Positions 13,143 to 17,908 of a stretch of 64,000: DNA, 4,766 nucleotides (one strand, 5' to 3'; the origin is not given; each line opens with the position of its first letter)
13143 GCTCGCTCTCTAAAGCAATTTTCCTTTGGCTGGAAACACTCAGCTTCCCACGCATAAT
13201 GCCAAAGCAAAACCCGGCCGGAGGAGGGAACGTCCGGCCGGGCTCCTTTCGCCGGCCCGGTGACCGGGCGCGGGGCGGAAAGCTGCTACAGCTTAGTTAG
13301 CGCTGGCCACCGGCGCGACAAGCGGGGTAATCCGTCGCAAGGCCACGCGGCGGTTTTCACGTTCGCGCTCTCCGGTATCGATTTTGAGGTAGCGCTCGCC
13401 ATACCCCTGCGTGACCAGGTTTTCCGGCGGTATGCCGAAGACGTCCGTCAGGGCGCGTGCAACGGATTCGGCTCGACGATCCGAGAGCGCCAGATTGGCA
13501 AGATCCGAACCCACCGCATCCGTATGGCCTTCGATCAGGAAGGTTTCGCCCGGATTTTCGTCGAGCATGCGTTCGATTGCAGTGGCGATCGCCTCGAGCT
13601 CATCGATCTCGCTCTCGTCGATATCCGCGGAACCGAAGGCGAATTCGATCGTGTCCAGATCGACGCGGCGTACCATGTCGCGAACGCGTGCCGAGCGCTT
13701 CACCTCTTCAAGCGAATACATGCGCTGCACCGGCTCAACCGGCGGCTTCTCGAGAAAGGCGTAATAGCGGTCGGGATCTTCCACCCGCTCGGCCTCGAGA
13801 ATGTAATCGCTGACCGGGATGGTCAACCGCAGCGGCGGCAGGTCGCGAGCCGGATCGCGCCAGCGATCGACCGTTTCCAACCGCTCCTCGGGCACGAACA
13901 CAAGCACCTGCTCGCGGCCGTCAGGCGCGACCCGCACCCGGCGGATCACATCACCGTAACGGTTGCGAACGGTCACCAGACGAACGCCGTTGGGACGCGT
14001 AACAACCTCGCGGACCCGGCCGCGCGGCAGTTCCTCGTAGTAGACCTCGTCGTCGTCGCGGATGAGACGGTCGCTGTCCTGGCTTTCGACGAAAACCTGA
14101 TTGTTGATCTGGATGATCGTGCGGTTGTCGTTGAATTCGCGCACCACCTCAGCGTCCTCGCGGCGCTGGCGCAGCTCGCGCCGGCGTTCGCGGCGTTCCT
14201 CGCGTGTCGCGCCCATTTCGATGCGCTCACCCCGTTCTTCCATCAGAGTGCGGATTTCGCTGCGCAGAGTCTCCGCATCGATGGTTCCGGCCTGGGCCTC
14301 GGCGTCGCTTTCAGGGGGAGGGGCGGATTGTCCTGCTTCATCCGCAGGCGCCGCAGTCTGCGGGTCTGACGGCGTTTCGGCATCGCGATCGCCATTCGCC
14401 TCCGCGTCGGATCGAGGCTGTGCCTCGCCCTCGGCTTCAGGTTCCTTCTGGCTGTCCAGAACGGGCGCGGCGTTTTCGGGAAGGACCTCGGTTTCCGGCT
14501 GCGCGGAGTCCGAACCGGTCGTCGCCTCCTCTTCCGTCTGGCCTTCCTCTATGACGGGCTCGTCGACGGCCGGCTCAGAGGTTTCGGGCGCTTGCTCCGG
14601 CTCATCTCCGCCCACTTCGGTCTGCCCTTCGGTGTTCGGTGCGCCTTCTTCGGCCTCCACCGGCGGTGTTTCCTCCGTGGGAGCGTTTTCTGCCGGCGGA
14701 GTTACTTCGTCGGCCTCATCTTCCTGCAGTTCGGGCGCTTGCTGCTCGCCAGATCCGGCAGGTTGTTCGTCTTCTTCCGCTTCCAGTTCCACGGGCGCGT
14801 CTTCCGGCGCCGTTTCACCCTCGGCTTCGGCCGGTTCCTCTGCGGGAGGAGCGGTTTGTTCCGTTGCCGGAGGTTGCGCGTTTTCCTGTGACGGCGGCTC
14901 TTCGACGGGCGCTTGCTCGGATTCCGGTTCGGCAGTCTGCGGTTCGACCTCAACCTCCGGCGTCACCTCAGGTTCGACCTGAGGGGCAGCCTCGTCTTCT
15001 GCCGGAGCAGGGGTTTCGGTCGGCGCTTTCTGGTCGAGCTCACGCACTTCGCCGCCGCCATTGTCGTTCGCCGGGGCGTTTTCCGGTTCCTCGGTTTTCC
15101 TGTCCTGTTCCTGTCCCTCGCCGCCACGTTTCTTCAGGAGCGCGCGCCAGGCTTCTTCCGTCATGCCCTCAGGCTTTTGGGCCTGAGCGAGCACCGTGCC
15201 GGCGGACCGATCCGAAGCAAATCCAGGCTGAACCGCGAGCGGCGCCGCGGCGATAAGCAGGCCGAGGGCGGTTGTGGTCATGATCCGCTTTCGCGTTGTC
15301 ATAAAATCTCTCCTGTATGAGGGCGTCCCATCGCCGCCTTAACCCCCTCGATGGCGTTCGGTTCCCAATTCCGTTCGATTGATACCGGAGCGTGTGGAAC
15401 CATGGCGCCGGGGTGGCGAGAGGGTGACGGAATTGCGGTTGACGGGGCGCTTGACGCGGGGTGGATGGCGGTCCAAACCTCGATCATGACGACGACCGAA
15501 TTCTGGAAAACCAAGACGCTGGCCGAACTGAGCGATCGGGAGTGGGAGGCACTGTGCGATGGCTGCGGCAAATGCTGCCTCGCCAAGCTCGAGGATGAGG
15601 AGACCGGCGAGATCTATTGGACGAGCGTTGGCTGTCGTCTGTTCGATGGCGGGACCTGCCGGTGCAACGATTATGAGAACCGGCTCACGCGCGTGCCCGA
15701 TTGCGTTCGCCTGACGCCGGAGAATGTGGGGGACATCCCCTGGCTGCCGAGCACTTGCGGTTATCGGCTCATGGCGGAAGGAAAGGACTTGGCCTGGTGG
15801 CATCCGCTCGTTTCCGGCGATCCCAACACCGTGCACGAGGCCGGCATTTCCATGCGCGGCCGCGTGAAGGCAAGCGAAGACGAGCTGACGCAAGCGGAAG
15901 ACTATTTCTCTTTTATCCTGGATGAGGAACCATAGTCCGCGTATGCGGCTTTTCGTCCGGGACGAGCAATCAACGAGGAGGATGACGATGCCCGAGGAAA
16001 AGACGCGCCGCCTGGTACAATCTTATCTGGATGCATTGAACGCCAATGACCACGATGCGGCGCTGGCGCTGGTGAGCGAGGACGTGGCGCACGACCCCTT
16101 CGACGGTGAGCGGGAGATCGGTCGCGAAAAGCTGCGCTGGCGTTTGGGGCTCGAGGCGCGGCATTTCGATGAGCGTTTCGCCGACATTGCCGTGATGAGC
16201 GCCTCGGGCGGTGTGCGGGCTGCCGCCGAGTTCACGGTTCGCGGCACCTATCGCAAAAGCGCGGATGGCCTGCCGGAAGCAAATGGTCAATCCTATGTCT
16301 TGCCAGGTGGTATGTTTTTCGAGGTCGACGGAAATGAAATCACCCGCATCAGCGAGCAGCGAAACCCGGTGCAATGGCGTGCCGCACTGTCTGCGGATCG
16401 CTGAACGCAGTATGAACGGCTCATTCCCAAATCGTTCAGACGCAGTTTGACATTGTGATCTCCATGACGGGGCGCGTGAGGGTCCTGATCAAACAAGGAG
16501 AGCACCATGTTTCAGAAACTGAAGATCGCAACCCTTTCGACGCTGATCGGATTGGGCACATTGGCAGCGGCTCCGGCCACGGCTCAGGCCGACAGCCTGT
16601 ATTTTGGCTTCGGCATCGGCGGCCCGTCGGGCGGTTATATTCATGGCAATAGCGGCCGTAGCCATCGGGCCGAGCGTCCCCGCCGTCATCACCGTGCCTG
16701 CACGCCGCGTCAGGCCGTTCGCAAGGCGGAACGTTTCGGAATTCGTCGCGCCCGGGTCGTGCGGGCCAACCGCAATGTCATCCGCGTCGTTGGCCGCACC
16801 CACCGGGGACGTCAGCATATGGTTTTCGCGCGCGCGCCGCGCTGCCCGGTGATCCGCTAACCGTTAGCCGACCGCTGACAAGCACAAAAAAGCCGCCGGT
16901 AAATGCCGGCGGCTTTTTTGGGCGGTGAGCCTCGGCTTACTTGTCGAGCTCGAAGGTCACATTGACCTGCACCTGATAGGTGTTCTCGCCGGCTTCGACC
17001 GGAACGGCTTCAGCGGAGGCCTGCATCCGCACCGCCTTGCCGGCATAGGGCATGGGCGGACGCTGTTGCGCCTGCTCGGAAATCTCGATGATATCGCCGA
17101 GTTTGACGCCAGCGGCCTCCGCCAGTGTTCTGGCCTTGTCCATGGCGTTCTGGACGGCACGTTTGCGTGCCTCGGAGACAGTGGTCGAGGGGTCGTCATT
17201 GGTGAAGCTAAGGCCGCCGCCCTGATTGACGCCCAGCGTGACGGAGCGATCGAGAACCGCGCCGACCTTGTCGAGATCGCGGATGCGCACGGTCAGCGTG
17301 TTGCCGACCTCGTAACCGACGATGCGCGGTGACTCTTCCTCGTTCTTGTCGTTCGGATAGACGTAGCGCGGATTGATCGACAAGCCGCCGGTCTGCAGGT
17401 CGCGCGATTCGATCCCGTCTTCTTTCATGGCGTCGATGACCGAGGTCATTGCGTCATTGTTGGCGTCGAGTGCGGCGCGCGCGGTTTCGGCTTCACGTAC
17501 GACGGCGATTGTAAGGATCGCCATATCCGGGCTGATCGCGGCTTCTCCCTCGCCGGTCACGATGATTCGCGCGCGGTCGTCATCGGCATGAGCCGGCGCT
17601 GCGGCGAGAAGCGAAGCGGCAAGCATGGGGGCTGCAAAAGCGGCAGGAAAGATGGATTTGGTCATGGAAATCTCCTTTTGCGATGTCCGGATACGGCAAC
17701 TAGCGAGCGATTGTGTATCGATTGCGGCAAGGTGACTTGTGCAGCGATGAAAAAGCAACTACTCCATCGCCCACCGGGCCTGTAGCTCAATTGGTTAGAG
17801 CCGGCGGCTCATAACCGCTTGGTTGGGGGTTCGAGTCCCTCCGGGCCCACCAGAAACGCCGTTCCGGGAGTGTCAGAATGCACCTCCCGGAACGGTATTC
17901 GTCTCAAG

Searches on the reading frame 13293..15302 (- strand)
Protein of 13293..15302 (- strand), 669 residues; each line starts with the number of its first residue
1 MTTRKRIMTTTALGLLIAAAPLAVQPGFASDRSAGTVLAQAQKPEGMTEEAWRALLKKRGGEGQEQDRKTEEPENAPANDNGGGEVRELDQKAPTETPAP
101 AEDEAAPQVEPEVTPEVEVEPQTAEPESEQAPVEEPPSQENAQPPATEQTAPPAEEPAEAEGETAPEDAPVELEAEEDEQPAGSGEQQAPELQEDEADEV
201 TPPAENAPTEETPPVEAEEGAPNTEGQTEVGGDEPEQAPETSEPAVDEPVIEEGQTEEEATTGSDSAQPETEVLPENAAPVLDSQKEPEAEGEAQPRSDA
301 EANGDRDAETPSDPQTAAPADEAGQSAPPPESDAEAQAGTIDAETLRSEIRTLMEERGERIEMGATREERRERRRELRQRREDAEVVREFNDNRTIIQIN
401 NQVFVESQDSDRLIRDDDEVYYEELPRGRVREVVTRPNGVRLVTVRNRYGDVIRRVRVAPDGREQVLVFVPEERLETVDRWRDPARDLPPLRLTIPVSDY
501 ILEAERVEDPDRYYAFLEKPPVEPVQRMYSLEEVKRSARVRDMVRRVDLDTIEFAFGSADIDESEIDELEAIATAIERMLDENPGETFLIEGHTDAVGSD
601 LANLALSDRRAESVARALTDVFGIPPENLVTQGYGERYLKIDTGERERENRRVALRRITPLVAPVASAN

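Call 68: search_protein_families(library=pfam, proteins=[window:13293-15302:-], max_evalue=0.001)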
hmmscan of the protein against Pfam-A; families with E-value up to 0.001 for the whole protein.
window:13293-15302:- (669 aa): 1 family
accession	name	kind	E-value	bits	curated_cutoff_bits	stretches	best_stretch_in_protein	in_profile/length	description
PF00691.25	OmpA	-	3.3e-19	69.5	27.2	1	554-651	2-96/98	OmpA family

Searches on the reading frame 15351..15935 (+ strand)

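Call 68: search_protein_families(library=pfam, proteins=[window:15351-15935:+], max_evalue=0.001)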
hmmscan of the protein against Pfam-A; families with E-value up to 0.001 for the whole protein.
window:15351-15935:+ (194 aa): 1 family
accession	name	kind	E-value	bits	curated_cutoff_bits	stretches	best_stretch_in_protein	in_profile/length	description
PF03692.20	CxxCxxCC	-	6.4e-13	49.6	23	1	69-136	2-84/85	Putative zinc- or iron-chelating domain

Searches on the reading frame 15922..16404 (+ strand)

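Call 68: search_protein_families(library=pfam, proteins=[window:15922-16404:+], max_evalue=0.001)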
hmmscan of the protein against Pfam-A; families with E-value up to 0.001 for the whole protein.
window:15922-16404:+ (160 aa): 2 families
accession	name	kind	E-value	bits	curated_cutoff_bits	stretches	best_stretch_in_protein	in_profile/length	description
PF12680.13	SnoaL_2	-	5.6e-11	43.4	27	1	32-143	1-102/102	SnoaL-like domain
PF07366.18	SnoaL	-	1.4e-06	28.5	28.4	1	30-144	2-114/126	SnoaL-like polyketide cyclase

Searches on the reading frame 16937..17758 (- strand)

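Call 68: search_protein_families(library=pfam, proteins=[window:16937-17758:-], max_evalue=0.001)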
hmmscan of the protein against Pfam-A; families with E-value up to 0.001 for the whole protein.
window:16937-17758:- (273 aa): 1 family
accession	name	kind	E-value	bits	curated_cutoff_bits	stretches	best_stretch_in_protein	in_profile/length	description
PF04402.19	SIMPL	-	1e-57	196.2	25.2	1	65-269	1-205/205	Protein of unknown function (DUF541)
